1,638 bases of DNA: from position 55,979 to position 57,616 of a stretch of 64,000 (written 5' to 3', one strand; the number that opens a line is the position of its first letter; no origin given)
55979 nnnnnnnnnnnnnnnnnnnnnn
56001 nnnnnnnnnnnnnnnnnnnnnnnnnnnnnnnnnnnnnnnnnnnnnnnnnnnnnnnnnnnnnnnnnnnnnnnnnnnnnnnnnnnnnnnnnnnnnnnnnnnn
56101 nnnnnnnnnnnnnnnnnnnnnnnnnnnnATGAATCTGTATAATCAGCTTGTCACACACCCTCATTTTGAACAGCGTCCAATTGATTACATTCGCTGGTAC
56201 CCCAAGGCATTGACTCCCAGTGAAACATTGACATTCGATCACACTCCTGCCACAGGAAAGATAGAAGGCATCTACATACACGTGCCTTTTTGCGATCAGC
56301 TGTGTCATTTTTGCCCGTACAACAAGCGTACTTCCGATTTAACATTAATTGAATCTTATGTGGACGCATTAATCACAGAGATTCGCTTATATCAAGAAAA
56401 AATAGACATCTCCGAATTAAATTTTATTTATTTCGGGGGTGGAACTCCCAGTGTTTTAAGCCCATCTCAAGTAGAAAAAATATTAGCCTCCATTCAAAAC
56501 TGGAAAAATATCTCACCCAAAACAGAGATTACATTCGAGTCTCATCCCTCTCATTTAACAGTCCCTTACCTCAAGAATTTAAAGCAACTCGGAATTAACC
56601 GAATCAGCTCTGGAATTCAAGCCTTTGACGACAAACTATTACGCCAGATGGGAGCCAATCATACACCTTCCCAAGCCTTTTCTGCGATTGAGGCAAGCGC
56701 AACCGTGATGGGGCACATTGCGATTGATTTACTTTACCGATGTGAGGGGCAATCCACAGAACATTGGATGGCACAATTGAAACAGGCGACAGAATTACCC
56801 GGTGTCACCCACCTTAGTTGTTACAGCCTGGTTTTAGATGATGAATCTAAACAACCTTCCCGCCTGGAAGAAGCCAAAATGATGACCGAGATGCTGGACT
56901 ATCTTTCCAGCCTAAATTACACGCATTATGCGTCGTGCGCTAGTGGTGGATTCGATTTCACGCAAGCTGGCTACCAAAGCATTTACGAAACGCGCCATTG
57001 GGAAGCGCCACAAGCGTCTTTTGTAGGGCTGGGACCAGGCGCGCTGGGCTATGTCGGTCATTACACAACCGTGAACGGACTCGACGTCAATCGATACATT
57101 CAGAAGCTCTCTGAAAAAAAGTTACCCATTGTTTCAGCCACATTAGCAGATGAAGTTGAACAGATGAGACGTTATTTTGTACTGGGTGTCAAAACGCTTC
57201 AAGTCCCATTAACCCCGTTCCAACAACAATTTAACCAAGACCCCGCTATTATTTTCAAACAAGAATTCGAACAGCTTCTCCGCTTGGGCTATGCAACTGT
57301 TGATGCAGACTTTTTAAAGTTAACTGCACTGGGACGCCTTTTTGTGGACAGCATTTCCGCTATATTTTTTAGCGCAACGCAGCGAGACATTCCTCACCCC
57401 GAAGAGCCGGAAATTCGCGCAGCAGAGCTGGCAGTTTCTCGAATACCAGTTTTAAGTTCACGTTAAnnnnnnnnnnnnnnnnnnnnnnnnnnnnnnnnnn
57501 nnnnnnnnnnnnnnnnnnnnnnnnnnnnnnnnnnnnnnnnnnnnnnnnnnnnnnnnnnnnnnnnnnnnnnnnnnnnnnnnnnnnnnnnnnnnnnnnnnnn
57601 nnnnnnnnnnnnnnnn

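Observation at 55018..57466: Translationally coupled PaaK-like adenylating enzyme and HemN-like radical SAM gene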

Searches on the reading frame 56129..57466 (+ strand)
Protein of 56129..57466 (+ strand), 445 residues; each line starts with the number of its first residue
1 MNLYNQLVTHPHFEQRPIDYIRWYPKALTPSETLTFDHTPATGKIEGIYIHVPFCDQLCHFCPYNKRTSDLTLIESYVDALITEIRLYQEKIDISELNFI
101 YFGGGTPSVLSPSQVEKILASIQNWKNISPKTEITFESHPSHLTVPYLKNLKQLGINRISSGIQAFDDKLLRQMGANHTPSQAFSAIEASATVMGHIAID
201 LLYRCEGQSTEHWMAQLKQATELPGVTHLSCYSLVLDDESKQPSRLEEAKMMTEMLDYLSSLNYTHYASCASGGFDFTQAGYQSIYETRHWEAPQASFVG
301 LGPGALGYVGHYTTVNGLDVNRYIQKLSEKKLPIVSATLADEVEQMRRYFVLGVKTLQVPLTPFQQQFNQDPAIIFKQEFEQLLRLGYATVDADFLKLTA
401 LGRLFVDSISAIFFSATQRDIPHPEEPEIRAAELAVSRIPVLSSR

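Call 3: search_protein_families(library=pfam, proteins=[window:56129-57466:+], max_evalue=0.01)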
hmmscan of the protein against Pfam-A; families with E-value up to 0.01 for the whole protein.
window:56129-57466:+ (445 aa): 2 families
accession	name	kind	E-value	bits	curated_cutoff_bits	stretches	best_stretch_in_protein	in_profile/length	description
PF04055.27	Radical_SAM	-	1.3e-17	64.9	29.5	1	49-189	1-135/166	Radical SAM superfamily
PF06969.22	HemN_C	-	4.8e-06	27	24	1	344-405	5-67/67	HemN C-terminal domain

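Call 4: search_protein_families(library=ncbifam, proteins=[window:56129-57466:+], max_evalue=0.01)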
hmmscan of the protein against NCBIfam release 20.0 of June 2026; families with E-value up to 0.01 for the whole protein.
window:56129-57466:+ (445 aa): 19 families
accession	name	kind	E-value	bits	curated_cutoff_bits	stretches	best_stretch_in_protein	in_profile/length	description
TIGR00539.1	hemN_rel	equivalog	6.1e-58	196.7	205.4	1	48-403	3-358/361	radical SAM family heme chaperone HemW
TIGR04107.1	rSAM_HutW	equivalog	1.3e-47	162.6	400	1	45-410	39-411/419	heme anaerobic degradation radical SAM methyltransferase ChuW/HutW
NF006067.1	PRK08208.1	equivalog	7e-45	153.7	380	1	46-417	36-418/427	STM4012 family radical SAM protein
NF005133.0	PRK06582.1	equivalog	5.4e-43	147.5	597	1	47-306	13-275/390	coproporphyrinogen III oxidase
NF006385.0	PRK08629.1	equivalog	2.4e-41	141.9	355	1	36-416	43-416/439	coproporphyrinogen III oxidase family protein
TIGR00538.1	hemN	equivalog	4.8e-37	127.8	324.95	1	48-415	52-440/454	oxygen-independent coproporphyrinogen III oxidase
NF004567.0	PRK05904.1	equivalog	8.9e-32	110.6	355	1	44-309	5-267/353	coproporphyrinogen III oxidase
TIGR03994.1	rSAM_HemZ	equivalog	1e-30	107.2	321.4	1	47-241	86-283/401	coproporphyrinogen dehydrogenase HemZ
NF006064.0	PRK08207.2-2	equivalog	4.8e-25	88.5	504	1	47-241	146-345/465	coproporphyrinogen III oxidase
NF006060.0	PRK08207.1-3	equivalog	3.1e-19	69.1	653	1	47-215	151-326/477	coproporphyrinogen III oxidase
NF006061.0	PRK08207.1-4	equivalog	3.2e-15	55.9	702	1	47-224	175-359/501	coproporphyrinogen III oxidase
NF006063.0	PRK08207.2-1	equivalog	2.3e-13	49.6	1074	1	47-198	194-349/518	coproporphyrinogen III oxidase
NF006062.0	PRK08207.1-5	equivalog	2.5e-12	46.4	1007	1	47-208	150-318/476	coproporphyrinogen III oxidase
NF006066.0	PRK08207.2-5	equivalog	2.5e-12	46.2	1117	1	47-219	192-370/518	coproporphyrinogen III oxidase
NF006065.0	PRK08207.2-4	equivalog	5.5e-12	45.4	922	1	48-253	171-385/484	coproporphyrinogen III oxidase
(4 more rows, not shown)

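Call 13: find_homologous_proteins(query=window:56129-57466:+)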
Query window:56129-57466:+ (445 aa): 3987 proteins with E <= 0.001 among 8000 candidates; the best 120 are listed.
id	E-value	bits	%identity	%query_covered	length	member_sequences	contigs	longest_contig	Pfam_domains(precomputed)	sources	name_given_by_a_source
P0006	0.0e+0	1018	100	100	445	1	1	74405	PF04055.28,PF06969.23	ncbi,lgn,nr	ncbi:MAG: coproporphyrinogen-III oxidase family protein [Candidatus Melainabacteria bacterium]|nr:co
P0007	3.8e-177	608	60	100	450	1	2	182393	PF04055.28,PF06969.23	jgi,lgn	jgi:oxygen-independent coproporphyrinogen-3 oxidase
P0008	1.8e-151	523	54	99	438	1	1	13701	PF04055.28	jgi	jgi:oxygen-independent coproporphyrinogen III oxidase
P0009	2.4e-146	506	53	98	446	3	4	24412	PF04055.28,PF06969.23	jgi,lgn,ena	-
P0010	3.7e-146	506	51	95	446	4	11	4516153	PF04055.28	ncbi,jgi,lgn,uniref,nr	ncbi:hypothetical protein CHH78_20050 [Shouchella clausii]|jgi:oxygen-independent coproporphyrinogen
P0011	3.5e-145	502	53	98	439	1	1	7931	PF04055.28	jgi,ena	-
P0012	9.4e-145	501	53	98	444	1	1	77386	PF04055.28,PF06969.23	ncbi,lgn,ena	-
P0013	2.4e-144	500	53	98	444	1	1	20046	PF04055.28,PF06969.23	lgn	-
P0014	1.5e-143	497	53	97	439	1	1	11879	PF04055.28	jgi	-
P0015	1.1e-140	488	52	98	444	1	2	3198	PF04055.28,PF06969.23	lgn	-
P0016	3.1e-140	486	51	98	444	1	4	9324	PF04055.28,PF06969.23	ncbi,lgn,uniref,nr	ncbi:MAG: hypothetical protein C7B47_16450 [Sulfobacillus thermosulfidooxidans]|uniref:Heme chaperon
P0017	5.2e-140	485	49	97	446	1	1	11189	PF04055.28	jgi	jgi:oxygen-independent coproporphyrinogen-3 oxidase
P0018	9.4e-140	485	50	98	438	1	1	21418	PF04055.28,PF06969.23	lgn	-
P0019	6.3e-139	482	49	99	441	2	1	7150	PF04055.28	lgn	-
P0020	1.6e-138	481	51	98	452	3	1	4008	PF04055.28,PF06969.23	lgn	-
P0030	7.6e-131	455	49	98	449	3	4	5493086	PF04055.28,PF06969.23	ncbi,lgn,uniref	ncbi:coproporphyrinogen-III oxidase family protein [Acidovorax facilis]|uniref:coproporphyrinogen-II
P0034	1.0e-129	451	49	98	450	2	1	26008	PF04055.28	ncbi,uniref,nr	ncbi:coproporphyrinogen-III oxidase family protein [Azospirillum brasilense]|uniref:coproporphyrinog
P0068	2.4e-114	401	44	99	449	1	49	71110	PF04055.28,PF06969.23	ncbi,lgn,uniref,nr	ncbi:coproporphyrinogen-III oxidase family protein [Sinorhizobium meliloti]|uniref:coproporphyrinoge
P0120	3.0e-72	262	34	93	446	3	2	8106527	PF04055.28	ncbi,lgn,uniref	ncbi:coproporphyrinogen-III oxidase family protein [Micromonospora sp. NBC_01412]|uniref:coproporphy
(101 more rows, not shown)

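Call 14: find_encoding_contigs(protein=P0010, flank=10000, max_places=2)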
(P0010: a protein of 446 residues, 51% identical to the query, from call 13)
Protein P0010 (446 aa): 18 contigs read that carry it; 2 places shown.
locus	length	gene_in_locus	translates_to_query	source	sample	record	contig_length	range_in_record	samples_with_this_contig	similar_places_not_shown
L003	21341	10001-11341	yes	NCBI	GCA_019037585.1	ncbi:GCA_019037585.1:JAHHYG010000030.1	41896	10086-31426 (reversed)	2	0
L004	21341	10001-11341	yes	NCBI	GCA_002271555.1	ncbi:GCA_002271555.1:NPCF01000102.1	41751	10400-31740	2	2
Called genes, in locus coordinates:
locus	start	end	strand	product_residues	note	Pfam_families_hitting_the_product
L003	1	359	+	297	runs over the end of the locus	PF00480:ROK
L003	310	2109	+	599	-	PF01546:Peptidase_M20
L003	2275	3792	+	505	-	PF06609:TRI12, PF07690:MFS_1, PF00083:Sugar_tr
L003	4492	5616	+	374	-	-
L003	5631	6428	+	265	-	PF02985:HEAT (faint), PF13646:HEAT_2 (faint)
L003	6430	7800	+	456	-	PF07690:MFS_1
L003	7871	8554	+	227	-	-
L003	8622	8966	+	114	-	PF07978:NIPSNAP (weak)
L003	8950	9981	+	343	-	PF00501:AMP-binding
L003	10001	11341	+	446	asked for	PF04055:Radical_SAM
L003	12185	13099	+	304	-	PF04072:LCM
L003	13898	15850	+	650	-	PF08220:HTH_DeoR (faint), PF08279:HTH_11 (weak), PF09182:PuR_N (faint), PF05043:Mga, PF00874:PRD, PF00359:PTS_EIIA_2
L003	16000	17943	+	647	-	PF02302:PTS_IIB, PF25554:PTS_EIIB_BC_N, PF02378:PTS_EIIC, PF00359:PTS_EIIA_2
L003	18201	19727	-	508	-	PF01087:GalP_UDP_transf, PF02744:GalP_UDP_tr_C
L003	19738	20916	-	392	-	PF10509:GalKase_gal_bdg, PF00288:GHMP_kinases_N, PF08544:GHMP_kinases_C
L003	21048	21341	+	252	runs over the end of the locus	PF08220:HTH_DeoR, PF08279:HTH_11 (weak), PF00455:DeoRC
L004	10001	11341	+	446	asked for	PF04055:Radical_SAM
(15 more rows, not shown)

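Call 15: find_encoding_contigs(protein=P0030, flank=10000, max_places=2)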
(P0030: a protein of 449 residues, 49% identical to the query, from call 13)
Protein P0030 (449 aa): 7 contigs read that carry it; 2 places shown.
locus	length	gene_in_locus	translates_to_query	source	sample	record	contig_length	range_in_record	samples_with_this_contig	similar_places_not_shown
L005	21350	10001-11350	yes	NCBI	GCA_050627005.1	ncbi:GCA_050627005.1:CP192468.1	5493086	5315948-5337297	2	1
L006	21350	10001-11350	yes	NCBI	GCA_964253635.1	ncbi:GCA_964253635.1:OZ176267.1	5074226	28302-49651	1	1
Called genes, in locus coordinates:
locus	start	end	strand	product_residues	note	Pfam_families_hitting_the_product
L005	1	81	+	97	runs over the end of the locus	PF13663:DUF4148 (faint)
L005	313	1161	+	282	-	PF01223:Endonuclease_NS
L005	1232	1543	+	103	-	PF00216:Bac_DNA_binding, PF18291:HU-HIG (weak)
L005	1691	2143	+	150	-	PF01381:HTH_3, PF13560:HTH_31 (weak)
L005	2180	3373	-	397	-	-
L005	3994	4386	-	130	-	PF02675:AdoMet_dc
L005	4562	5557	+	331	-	PF03401:TctC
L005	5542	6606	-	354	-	PF00501:AMP-binding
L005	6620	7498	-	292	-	-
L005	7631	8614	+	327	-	-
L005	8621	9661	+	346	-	PF03781:FGE-sulfatase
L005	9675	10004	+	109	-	-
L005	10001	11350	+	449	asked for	PF04055:Radical_SAM, PF06969:HemN_C (weak)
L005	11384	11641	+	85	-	-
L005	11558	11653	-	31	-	-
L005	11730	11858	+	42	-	-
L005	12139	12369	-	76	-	PF07237:DUF1428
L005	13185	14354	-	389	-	PF07885:Ion_trans_2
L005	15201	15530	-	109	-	PF13744:HTH_37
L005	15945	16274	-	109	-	-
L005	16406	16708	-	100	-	-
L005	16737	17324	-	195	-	PF18143:HAD_SAK_2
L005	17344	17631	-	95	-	-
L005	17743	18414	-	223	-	PF01381:HTH_3 (weak), PF13560:HTH_31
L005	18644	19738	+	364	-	-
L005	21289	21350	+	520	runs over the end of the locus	PF00239:Resolvase, PF07508:Recombinase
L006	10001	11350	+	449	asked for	PF04055:Radical_SAM, PF06969:HemN_C (weak)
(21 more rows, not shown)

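Call 16: find_encoding_contigs(protein=P0068, flank=10000, max_places=2)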
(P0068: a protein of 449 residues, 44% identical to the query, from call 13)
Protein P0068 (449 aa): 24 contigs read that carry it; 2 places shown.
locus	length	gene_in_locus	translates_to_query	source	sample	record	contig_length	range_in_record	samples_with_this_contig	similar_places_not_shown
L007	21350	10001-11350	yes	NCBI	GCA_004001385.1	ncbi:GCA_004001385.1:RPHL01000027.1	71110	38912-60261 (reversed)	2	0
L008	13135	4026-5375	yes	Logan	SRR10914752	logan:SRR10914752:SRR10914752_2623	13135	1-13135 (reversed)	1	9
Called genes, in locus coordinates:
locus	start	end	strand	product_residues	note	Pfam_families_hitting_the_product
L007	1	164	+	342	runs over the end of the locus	PF04610:TrbL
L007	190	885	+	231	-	PF04335:VirB8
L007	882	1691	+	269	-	PF03524:CagX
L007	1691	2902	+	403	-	PF03743:TrbI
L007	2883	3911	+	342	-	PF00437:T2SSE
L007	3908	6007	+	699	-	PF02534:T4SS-DNA_transf, PF10412:TrwB_AAD_bind, PF12696:TraG-D_C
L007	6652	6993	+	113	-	PF13646:HEAT_2 (faint)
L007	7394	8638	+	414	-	PF00083:Sugar_tr, PF07690:MFS_1, PF00083:Sugar_tr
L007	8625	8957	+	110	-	-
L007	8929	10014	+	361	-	PF00501:AMP-binding (weak)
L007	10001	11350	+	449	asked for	PF04055:Radical_SAM, PF06969:HemN_C (weak)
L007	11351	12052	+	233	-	PF02798:GST_N, PF13417:GST_N_3, PF13409:GST_N_2, PF00043:GST_C, PF13410:GST_C_2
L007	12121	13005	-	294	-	PF00903:Glyoxalase (faint), PF18029:Glyoxalase_6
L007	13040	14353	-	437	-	PF00890:FAD_binding_2 (weak), PF01266:DAO (weak), PF01593:Amino_oxidase, PF12831:FAD_oxidored (faint), PF13450:NAD_binding_8, PF01593:Amino_oxidase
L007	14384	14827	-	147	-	PF00903:Glyoxalase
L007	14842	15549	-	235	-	-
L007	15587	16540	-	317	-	PF00487:FA_desaturase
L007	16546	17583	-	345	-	PF01408:GFO_IDH_MocA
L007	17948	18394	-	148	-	PF02675:AdoMet_dc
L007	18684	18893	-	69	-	-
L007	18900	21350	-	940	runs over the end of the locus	PF03432:Relaxase (faint)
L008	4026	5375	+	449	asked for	PF04055:Radical_SAM, PF06969:HemN_C (weak)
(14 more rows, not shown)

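Call 18: search_solved_structures(query=window:56129-57466:+, max_evalue=0.001)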
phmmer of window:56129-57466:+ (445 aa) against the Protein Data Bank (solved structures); distinct sequences matched with E-value up to 0.001: 2.
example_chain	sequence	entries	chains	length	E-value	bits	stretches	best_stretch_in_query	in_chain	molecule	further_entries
1olt_A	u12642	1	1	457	2.4e-24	89.4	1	47-414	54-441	OXYGEN-INDEPENDENT COPROPORPHYRINOGEN III OXIDASE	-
9p2u_A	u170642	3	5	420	5.1e-24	88.3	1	48-234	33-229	Radical S-adenosylmethionine methyltransferase NocN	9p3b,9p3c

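Call 28: search_protein_families(library=ncbifam, proteins=[L003:4492-5616:+, L007:13040-14353:-, L005:3994-4386:-, L005:8621-9661:+, L003:12185-13099:+, L007:16546-17583:-], max_evalue=0.001)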
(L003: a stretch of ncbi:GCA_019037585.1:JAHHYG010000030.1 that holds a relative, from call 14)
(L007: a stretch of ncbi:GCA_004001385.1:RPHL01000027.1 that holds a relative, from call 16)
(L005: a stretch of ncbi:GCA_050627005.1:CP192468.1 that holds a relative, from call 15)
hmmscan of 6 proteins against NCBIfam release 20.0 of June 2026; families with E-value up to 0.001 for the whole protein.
L003:4492-5616:+ (374 aa): 1 family
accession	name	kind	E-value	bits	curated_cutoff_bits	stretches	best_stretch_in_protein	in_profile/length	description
TIGR01210.1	TIGR01210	equivalog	5.4e-54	183.5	212.15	1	35-347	3-302/313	archaeosine biosynthesis radical SAM protein RaSEA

L007:13040-14353:- (437 aa): 33 families (the best 25 are shown)
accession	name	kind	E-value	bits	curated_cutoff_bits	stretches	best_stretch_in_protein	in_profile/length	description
TIGR03467.1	HpnE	equivalog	4.2e-16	59.3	283.05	1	6-44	1-39/430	hydroxysqualene dehydroxylase HpnE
NF053546.1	violacein_VioA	equivalog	8e-09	35.3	600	1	5-75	1-76/411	flavin-dependent violacein biosynthesis tryptophan-2 monooxygenase VioA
NF008841.0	PRK11883.1-1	equivalog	1e-08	34.6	517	1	4-97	4-96/453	protoporphyrinogen oxidase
TIGR00562.1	proto_IX_ox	equivalog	1.3e-08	33.9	97.85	1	3-77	2-77/470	protoporphyrinogen oxidase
NF008845.0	PRK11883.1-5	equivalog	5.6e-08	31.5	560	1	3-59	4-65/468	protoporphyrinogen oxidase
NF045637.1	carotdesatCrtDProt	equivalog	1.8e-07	30.1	580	1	6-56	1-50/485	1-hydroxycarotenoid 3,4-desaturase CrtD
NF005547.0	PRK07208.1-3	equivalog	3.2e-07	29.4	380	1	5-71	6-71/465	hypothetical protein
TIGR02734.1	crtI_fam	subfamily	6.4e-07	28.4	238.1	1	7-58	2-52/504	phytoene desaturase family protein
NF005560.0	PRK07233.1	equivalog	1.2e-06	27.6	252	1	5-44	2-41/435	hypothetical protein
TIGR02732.1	zeta_caro_desat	equivalog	2.7e-06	26.6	622.15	1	6-56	2-52/474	9,9'-di-cis-zeta-carotene desaturase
NF053717.1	VnlPnlRedVprA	equivalog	3e-06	26.3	600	1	4-54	7-55/481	vinyl phenol reductase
NF058655.1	CrtID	equivalog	3.7e-06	26.1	640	1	6-58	1-52/478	bifunctional phytoene desaturase/3,4-desaturase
NF005548.0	PRK07208.1-4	equivalog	5.4e-06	25.3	389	1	4-60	4-59/488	hypothetical protein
TIGR02731.1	phytoene_desat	equivalog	1.8e-05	23.7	569.4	0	6-48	2-44/453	15-cis-phytoene desaturase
NF050086.1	pipecolate_AmaA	exception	2e-05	23.4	600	1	3-36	25-58/425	L-pipecolate oxidase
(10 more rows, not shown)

L005:3994-4386:- (130 aa): 1 family
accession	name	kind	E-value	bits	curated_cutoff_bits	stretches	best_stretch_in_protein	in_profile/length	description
TIGR03330.1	SAM_DCase_Bsu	equivalog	3.1e-20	72.6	75.65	1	4-120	3-112/112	adenosylmethionine decarboxylase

L005:8621-9661:+ (346 aa): 7 families
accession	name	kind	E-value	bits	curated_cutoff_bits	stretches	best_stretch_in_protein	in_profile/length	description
NF051459.1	pyoverdine_PvdO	equivalog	1.1e-29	103.4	500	1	15-251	39-277/280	dihydropyoverdine dehydrogenase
TIGR03525.2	GldK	equivalog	6.6e-24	85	350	1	78-252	218-405/408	T9SS ring complex lipoprotein PorK/GldK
TIGR03440.2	egtB_TIGR03440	equivalog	6.8e-12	45.2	360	1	78-250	272-412/413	ergothioneine biosynthesis protein EgtB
NF041186.1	SenA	equivalog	1.8e-11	44.1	420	1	80-251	271-381/382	selenoneine synthase SenA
TIGR04344.1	ovoA_Nterm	equivalog_domain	7.6e-11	41.5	400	1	46-204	270-393/444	5-histidylcysteine sulfoxide synthase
TIGR03524.1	GldJ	equivalog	1.1e-06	27.7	458.2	1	105-194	263-364/559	gliding motility lipoprotein GldJ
TIGR03530.1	GldJ_short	equivalog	0.00016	20.7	382.9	0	105-127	209-231/396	gliding motility lipoprotein GldJ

L003:12185-13099:+ (304 aa): 1 family
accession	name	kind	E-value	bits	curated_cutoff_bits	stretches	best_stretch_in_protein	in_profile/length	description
TIGR00027.1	mthyl_TIGR00027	subfamily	1.5e-41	142.5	93.55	1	9-284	3-258/259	SAM-dependent methyltransferase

L007:16546-17583:- (345 aa): 6 families
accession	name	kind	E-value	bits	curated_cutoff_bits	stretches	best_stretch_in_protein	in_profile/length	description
NF040723.1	UDP-GlcNAcDh_Arch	equivalog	3.4e-12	46.5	450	1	2-134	2-134/302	UDP-N-acetylglucosamine 3-dehydrogenase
TIGR04380.1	myo_inos_iolG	equivalog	3.5e-10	39.3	355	1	11-134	12-138/330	inositol 2-dehydrogenase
NF052479.1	LevoglcsnDh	equivalog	6.9e-09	34.9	650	1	29-150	41-161/386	levoglucosan dehydrogenase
NF008607.0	PRK11579.1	subfamily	0.00012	21.2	330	1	2-121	6-124/346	oxidoreductase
NF007574.0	PRK10206.1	equivalog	0.00028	20.1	352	0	18-115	23-120/345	oxidoreductase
NF041392.1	XylDh_Gfo6_Halo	equivalog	0.00038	19.4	350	1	25-134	43-156/350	D-xylose 1-dehydrogenase Gfo6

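Call 29: find_encoding_contigs(protein=P0120, flank=10000, max_places=1)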
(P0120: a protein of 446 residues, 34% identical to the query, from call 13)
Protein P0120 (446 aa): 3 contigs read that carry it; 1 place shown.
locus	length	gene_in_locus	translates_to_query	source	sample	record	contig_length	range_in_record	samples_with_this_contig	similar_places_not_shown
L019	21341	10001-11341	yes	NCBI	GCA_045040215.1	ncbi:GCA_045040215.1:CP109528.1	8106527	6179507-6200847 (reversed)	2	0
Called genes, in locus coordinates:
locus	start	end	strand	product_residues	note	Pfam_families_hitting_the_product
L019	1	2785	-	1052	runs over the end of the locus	PF00975:Thioesterase, PF04738:Lant_dehydr_N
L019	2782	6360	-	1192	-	-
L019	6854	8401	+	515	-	PF00544:Pectate_lyase_4, PF13229:Beta_helix (faint)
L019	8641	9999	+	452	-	-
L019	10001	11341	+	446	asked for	PF04055:Radical_SAM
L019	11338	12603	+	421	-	PF00501:AMP-binding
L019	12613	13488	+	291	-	-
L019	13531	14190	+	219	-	-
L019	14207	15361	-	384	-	PF00266:Aminotran_5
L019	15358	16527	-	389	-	PF01041:DegT_DnrJ_EryC1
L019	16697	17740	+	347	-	PF04055:Radical_SAM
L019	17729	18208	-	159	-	PF05163:DinB (weak), PF12867:DinB_2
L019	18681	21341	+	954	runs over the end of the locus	PF12931:TPR_Sec16 (faint), PF13424:TPR_12 (faint), PF12862:ANAPC5 (faint)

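Call 30: find_encoding_contigs(protein=P0034, flank=10000, max_places=1)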
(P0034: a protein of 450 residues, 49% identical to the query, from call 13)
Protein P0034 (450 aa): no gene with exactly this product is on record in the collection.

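Call 40: search_protein_families(library=pfam, proteins=[L005:7631-8614:+, L005:6620-7498:-, L019:8641-9999:+, L019:11338-12603:+, L019:12613-13488:+, L019:13531-14190:+, L019:16697-17740:+, L003:7871-8554:+], max_evalue=0.01)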
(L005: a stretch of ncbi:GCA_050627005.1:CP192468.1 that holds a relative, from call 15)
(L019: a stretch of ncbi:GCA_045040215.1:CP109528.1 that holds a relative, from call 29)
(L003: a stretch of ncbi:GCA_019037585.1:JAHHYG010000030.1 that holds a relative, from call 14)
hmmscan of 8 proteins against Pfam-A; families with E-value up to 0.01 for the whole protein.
L005:7631-8614:+ (327 aa): 0 families

L005:6620-7498:- (292 aa): 0 families

L019:8641-9999:+ (452 aa): 1 family
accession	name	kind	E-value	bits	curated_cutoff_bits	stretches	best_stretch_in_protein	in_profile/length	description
PF18604.6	PreAtp-grasp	-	0.0027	18.7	27.5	0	53-129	13-91/94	Pre ATP-grasp domain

L019:11338-12603:+ (421 aa): 1 family
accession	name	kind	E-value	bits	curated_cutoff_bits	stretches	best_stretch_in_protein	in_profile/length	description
PF00501.34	AMP-binding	-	6.4e-08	32.2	29.9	1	58-258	165-374/384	AMP-binding enzyme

L019:12613-13488:+ (291 aa): 1 family
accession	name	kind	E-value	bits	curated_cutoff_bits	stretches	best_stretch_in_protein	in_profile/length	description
PF13379.11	NMT1_2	-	0.00064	20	24.7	0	5-79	7-85/252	NMT1-like family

L019:13531-14190:+ (219 aa): 4 families
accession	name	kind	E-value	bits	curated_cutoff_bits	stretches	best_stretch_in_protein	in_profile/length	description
PF02985.28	HEAT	-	8e-05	23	23.5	0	62-78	8-23/31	HEAT repeat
PF13646.12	HEAT_2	-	0.00022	21.9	27.7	0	28-76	38-84/88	HEAT repeats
PF08713.17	DNA_alkylation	-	0.00035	20.8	21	0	36-160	66-188/213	DNA alkylation repair enzyme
PF12717.13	Cnd1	-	0.0023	18.4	26.4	0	121-154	15-48/162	non-SMC mitotic condensation complex subunit 1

L019:16697-17740:+ (347 aa): 1 family
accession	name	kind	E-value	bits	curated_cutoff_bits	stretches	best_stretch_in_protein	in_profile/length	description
PF04055.27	Radical_SAM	-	3.3e-08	34.3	29.5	1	24-184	4-158/166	Radical SAM superfamily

L003:7871-8554:+ (227 aa): 0 families

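Call 55: search_dna_similar(query=L007:10001-11350:+, collection=plasmids, mode=protein, max_evalue=1e-40, max_rows=30)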
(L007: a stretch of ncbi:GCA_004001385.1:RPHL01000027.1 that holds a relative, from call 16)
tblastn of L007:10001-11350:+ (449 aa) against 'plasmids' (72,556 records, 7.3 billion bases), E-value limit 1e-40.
No match.

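Call 85: search_protein_families(library=padloc, proteins=[window:56129-57466:+], max_evalue=0.001)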
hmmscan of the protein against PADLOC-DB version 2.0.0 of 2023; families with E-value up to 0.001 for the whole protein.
window:56129-57466:+ (445 aa): 0 families
